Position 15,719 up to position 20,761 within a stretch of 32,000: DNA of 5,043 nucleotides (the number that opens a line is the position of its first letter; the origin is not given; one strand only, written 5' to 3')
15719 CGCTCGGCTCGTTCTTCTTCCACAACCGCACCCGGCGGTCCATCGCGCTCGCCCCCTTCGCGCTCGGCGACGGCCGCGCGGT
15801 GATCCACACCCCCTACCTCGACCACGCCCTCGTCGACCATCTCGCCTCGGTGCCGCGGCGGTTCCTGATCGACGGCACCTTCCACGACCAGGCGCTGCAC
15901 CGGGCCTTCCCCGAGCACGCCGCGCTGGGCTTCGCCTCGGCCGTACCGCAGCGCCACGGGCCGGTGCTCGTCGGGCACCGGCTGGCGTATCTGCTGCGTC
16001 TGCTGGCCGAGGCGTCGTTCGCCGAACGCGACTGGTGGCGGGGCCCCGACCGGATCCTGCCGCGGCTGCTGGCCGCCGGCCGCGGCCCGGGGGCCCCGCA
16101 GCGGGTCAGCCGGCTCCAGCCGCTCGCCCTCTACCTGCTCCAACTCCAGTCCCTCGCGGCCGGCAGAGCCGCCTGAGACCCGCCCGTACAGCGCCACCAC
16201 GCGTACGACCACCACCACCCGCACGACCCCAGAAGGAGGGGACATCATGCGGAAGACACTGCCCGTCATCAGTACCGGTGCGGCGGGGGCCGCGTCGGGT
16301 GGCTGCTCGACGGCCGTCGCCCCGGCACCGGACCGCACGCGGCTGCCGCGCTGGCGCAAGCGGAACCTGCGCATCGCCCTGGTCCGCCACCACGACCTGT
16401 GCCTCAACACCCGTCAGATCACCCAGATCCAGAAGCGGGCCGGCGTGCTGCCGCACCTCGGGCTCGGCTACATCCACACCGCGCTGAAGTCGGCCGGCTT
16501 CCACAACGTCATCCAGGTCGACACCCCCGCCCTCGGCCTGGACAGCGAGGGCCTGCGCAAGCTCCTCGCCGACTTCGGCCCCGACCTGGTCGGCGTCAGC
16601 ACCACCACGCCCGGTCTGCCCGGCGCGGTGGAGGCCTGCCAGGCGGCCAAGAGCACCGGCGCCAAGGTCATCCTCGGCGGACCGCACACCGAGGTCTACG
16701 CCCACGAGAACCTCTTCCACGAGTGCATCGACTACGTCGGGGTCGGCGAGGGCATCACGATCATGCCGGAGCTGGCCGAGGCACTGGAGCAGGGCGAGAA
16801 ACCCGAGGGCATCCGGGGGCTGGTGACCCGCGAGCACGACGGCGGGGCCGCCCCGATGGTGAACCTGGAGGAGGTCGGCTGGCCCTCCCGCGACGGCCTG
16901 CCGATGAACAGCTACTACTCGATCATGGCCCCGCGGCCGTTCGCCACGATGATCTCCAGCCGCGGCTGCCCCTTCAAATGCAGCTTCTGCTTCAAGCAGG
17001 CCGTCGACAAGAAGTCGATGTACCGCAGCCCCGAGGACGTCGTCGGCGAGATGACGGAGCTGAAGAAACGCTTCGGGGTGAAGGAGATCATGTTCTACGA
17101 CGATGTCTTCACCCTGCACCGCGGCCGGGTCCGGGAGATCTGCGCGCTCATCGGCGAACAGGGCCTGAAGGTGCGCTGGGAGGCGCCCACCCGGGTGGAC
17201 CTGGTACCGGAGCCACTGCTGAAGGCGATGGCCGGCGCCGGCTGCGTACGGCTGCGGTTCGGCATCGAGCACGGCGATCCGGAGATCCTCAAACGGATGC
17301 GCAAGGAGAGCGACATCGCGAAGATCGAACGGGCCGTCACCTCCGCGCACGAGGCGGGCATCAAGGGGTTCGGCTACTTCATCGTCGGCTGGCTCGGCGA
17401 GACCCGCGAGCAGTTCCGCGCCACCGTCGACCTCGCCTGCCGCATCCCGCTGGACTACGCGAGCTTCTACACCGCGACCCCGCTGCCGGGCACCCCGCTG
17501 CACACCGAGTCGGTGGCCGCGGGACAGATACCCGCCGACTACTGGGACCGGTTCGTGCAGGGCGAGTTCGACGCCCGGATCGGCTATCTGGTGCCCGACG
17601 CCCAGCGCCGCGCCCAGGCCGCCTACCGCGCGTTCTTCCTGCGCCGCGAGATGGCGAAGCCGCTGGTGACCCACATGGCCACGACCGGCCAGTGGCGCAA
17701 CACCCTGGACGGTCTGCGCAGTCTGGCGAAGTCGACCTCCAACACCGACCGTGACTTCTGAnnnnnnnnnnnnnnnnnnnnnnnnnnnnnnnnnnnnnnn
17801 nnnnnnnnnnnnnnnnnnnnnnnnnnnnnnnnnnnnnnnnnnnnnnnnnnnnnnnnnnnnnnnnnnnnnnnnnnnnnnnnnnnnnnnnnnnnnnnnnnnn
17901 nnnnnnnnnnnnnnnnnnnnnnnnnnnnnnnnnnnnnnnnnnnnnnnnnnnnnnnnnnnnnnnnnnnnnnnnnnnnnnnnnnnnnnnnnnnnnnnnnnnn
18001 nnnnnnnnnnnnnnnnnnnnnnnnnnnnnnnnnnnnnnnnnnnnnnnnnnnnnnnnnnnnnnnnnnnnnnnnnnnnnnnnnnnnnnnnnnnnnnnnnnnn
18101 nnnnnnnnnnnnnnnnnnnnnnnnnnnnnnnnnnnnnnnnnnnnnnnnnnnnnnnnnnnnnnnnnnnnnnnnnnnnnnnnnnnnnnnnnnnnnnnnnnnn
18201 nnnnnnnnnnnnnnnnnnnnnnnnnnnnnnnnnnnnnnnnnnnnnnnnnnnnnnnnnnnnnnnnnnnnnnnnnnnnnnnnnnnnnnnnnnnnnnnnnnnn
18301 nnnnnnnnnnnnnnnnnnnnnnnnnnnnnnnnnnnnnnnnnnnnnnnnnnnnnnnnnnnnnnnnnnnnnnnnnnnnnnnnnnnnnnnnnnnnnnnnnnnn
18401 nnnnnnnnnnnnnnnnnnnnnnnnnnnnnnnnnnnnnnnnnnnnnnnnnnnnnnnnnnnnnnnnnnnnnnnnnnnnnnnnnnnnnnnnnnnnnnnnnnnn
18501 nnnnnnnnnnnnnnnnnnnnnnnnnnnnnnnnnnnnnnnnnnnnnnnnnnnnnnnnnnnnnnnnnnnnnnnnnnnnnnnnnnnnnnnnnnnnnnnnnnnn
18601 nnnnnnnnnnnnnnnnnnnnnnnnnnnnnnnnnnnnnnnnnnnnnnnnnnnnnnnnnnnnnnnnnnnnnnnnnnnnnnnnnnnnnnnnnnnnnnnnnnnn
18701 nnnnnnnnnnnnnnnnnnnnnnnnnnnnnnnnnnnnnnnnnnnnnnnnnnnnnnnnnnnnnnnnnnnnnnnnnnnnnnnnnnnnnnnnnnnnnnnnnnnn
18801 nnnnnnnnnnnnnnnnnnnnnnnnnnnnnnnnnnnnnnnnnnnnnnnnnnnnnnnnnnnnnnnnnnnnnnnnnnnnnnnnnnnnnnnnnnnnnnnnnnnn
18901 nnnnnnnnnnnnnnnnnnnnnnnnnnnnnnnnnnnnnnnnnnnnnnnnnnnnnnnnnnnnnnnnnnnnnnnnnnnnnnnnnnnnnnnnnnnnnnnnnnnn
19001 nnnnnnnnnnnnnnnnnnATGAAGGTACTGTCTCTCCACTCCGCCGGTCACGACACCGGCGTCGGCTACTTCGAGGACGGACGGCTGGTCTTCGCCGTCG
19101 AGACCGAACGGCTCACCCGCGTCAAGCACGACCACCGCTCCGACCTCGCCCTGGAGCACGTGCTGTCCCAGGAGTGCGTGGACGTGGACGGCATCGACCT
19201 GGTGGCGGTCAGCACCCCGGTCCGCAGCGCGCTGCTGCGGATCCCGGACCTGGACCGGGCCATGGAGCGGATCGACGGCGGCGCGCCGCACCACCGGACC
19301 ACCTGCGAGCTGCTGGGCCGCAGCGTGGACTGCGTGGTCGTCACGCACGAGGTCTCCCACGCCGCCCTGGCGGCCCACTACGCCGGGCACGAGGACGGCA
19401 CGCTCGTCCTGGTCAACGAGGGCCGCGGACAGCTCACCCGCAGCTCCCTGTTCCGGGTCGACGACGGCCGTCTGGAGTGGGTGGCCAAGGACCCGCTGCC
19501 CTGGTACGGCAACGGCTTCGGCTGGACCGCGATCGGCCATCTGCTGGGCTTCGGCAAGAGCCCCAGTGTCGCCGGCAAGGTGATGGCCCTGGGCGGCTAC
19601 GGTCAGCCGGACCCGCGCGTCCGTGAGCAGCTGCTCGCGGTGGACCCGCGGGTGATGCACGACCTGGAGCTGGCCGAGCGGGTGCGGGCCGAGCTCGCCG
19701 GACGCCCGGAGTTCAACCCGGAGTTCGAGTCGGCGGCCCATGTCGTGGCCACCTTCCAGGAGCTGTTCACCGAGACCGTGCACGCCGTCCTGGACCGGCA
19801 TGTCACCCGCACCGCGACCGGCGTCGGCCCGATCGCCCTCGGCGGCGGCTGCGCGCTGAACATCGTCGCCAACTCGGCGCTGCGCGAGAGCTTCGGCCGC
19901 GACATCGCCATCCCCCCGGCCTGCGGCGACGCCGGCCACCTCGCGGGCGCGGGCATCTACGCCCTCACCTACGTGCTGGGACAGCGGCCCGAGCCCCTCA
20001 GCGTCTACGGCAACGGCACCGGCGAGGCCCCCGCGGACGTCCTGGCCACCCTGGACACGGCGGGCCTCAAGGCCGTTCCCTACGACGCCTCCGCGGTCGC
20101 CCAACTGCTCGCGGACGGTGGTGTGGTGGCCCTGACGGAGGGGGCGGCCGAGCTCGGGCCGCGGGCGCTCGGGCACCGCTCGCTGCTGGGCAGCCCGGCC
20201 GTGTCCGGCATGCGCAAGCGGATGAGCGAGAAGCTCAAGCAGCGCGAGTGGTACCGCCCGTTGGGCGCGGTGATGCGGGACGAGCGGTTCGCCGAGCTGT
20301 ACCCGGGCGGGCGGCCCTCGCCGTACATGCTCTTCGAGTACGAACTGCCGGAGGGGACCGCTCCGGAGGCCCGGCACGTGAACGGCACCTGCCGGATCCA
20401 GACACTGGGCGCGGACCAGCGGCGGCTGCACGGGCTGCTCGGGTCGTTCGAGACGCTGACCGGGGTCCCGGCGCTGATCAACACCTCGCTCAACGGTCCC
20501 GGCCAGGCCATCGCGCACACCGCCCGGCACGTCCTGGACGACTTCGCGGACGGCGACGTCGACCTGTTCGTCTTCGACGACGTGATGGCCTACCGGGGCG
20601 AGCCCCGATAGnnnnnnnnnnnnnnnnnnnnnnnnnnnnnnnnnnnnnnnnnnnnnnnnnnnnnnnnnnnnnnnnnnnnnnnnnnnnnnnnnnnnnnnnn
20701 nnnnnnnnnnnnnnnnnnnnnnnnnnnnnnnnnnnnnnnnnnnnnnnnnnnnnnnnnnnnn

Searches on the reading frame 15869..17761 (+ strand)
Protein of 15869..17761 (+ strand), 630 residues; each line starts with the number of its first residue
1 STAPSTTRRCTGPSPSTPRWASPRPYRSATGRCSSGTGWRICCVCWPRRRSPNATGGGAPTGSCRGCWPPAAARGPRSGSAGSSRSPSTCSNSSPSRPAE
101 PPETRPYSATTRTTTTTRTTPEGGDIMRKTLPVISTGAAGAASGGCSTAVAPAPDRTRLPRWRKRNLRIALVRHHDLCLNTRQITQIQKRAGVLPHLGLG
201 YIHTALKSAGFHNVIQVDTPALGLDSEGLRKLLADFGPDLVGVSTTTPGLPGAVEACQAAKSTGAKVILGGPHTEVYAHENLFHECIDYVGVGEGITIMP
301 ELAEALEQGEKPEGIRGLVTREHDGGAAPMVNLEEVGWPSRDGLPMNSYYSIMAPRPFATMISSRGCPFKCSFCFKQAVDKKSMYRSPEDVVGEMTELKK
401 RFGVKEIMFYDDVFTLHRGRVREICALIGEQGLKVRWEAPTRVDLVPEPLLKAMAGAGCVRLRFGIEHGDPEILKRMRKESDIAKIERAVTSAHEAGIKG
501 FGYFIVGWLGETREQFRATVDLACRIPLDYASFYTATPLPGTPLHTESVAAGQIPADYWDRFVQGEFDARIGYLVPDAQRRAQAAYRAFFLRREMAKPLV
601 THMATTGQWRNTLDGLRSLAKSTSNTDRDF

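Call 15: search_protein_families(library=pfam, proteins=[window:15869-17761:+], max_evalue=0.00001)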
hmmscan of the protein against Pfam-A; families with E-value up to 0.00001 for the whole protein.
window:15869-17761:+ (630 aa): 2 families
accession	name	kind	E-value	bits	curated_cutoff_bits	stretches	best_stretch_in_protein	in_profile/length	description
PF04055.27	Radical_SAM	-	1e-29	104.3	29.5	1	361-523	1-166/166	Radical SAM superfamily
PF02310.24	B12-binding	-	4.8e-15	55.9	32.1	1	189-302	7-120/121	B12 binding domain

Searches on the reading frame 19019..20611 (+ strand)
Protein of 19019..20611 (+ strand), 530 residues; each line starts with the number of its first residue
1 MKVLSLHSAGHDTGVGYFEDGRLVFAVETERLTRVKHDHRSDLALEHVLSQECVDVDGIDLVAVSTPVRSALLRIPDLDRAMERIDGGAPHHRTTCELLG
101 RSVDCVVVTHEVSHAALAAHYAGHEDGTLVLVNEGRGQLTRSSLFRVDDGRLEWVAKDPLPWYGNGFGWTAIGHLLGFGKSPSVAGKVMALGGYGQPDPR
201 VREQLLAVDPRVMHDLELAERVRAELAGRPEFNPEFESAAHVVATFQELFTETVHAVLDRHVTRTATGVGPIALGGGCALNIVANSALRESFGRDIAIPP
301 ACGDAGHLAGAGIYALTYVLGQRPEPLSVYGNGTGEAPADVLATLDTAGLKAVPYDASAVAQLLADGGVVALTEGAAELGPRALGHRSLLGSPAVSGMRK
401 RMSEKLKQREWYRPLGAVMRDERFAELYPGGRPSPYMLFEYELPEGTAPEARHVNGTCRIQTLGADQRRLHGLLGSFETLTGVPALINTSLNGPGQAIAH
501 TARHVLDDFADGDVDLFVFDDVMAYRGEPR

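Call 16: search_protein_families(library=pfam, proteins=[window:19019-20611:+], max_evalue=0.00001)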
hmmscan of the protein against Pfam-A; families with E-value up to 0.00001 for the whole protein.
window:19019-20611:+ (530 aa): 2 families
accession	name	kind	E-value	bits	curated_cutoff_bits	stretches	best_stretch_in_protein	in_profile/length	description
PF16861.10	Carbam_trans_C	-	4.6e-44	150.4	27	1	361-524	1-168/170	Carbamoyltransferase C-terminus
PF02543.21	Carbam_trans_N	-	7.8e-26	91.8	24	2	104-312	126-345/346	Carbamoyltransferase N-terminus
